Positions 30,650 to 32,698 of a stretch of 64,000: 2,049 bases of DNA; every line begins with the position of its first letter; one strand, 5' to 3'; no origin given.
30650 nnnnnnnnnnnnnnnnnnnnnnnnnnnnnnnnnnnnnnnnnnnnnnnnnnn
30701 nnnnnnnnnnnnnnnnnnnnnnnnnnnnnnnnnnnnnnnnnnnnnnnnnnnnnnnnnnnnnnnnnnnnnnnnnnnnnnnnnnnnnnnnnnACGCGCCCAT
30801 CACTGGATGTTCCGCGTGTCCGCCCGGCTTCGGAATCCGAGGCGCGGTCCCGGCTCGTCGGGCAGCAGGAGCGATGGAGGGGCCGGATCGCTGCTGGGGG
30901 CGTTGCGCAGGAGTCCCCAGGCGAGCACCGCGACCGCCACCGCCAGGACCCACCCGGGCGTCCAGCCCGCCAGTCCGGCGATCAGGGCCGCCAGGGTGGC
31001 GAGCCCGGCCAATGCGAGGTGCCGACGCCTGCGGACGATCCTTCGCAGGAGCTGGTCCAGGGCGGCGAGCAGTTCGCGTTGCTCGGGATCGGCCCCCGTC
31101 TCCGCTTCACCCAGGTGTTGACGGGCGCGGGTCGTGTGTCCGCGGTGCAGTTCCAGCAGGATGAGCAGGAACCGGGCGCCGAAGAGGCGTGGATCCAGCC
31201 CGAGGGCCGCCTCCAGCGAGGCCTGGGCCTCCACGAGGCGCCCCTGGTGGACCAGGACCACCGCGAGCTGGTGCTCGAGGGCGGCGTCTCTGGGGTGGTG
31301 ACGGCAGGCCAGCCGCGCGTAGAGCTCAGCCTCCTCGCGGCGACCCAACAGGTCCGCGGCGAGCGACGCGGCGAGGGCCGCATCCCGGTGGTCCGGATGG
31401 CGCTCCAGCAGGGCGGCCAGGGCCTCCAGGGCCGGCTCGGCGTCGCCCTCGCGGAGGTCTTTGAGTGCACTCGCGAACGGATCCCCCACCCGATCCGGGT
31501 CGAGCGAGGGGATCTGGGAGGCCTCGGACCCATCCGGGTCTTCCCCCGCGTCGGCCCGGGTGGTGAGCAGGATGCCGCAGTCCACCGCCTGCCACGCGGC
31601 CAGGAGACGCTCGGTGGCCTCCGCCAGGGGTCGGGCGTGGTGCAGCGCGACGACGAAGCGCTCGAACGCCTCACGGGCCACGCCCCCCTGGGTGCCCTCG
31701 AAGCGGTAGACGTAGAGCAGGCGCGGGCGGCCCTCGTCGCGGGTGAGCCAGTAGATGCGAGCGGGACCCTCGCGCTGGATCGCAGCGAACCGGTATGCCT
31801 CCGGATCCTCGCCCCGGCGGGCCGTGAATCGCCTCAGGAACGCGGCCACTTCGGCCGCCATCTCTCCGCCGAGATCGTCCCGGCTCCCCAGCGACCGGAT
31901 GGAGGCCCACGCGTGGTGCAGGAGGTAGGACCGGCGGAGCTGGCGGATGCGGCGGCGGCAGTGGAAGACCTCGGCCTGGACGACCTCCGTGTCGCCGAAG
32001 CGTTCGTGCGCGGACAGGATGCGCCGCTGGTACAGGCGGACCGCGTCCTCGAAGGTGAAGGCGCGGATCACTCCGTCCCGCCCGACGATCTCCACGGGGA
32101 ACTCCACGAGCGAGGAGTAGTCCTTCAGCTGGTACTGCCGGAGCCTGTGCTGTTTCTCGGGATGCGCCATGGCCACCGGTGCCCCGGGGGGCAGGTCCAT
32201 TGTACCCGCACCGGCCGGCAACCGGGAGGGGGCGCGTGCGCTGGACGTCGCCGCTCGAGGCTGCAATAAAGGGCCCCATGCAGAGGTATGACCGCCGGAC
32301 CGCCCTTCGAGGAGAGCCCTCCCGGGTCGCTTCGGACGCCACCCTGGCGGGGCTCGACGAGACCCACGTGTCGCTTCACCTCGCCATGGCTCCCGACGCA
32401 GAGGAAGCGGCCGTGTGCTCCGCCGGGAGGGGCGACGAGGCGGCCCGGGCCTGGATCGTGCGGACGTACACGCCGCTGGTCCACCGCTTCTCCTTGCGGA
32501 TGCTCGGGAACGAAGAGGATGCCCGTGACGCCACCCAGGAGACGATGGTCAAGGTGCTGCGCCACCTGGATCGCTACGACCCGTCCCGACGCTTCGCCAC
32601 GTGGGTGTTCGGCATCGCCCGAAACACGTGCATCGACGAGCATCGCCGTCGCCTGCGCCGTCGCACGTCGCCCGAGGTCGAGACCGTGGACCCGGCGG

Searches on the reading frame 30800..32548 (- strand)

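Call 44: search_protein_families(library=pfam, proteins=[window:30800-32548:-], max_evalue=0.001)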
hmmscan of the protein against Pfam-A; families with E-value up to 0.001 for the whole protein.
window:30800-32548:- (582 aa): 2 families
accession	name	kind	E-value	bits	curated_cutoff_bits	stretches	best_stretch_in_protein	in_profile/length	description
PF14559.12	TPR_19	-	2.5e-05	24.9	25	0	432-497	1-68/68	Tetratricopeptide repeat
PF13432.12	TPR_16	-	0.00029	21.6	32.7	0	428-488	3-62/65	Tetratricopeptide repeat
